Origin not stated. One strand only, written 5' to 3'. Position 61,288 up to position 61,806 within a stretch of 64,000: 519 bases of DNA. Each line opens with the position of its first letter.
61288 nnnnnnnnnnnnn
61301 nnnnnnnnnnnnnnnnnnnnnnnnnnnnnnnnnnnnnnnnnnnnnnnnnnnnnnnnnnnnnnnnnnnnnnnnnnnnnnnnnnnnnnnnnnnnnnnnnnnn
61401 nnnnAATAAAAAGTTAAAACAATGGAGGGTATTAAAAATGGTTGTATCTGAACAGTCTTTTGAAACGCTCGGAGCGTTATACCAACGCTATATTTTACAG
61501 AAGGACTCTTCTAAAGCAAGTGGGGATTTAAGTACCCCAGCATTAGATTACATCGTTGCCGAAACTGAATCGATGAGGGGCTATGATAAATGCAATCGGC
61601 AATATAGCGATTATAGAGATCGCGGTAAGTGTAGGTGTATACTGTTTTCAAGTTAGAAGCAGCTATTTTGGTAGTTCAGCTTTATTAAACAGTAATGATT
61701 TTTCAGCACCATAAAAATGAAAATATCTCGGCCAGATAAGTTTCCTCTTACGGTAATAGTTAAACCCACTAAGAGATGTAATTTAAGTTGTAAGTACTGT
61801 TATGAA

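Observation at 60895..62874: Putative archaeal RiPP-like cluster: three small ORFs followed by a radical-SAM/SPASM maturase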

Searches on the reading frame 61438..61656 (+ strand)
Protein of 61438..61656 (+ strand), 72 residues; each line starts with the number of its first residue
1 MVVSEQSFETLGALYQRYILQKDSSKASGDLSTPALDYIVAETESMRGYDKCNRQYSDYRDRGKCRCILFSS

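Call 3: search_protein_families(library=pfam, proteins=[window:61438-61656:+], max_evalue=1)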
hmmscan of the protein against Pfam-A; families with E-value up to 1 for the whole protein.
window:61438-61656:+ (72 aa): 0 families

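Call 4: search_protein_families(library=ncbifam, proteins=[window:61438-61656:+], max_evalue=1)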
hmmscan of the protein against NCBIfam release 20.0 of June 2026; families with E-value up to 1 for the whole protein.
window:61438-61656:+ (72 aa): 0 families

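Call 19: find_homologous_proteins(query=A1, max_evalue=10)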
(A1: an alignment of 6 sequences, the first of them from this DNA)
Query A1 (6 sequences) (72 aa, profile of the alignment): 11 proteins with E <= 10 among 59 candidates.
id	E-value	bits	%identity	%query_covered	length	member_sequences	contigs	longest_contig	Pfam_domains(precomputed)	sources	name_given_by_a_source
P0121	3.8e-24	102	28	51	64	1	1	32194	-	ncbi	-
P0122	7.8e-22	95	40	39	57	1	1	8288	-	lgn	-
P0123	1.7e-19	87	23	85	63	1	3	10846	-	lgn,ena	-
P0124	2.7e-18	84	30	71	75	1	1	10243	-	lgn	-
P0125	7.3e-18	82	-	-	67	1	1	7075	-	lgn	-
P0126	4.7e-17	80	-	-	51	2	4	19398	-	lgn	-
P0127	1.4e-15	75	100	100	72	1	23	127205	-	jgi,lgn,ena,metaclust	metaclust:\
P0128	3.2e-15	74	37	39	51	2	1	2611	-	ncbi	ncbi:MAG: hypothetical protein AABY84_08785 [Candidatus Firestonebacteria bacterium]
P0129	4.3e-13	67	28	67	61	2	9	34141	-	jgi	-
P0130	9.9e-10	56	-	-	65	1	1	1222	-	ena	-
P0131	3.8e-7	48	28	39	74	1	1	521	-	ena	-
